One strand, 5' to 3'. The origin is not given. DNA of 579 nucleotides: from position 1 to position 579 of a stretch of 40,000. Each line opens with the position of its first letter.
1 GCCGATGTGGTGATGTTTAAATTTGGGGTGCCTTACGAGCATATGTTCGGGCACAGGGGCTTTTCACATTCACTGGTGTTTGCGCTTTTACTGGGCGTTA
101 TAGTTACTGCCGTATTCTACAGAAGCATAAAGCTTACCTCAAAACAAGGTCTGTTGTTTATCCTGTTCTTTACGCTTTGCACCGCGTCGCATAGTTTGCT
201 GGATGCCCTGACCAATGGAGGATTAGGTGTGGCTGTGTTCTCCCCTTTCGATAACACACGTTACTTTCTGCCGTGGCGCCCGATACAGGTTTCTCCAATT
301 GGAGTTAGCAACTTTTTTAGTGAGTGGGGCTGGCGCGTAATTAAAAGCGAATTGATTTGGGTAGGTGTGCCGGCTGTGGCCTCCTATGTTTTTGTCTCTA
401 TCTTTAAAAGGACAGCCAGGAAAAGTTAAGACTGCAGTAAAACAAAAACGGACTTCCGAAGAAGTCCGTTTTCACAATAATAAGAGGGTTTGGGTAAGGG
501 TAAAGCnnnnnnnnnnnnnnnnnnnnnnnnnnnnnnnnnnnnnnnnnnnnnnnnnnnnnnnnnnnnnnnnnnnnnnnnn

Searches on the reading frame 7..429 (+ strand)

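Call 79: search_protein_families(library=pfam, proteins=[window:7-429:+], max_evalue=0.00001)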
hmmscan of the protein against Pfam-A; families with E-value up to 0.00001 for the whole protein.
window:7-429:+ (140 aa): 1 family
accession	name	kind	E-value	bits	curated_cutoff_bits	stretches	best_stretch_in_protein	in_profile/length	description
PF04307.19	YdjM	-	3.4e-19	69.5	29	1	2-134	45-172/176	YdjM inner membrane protein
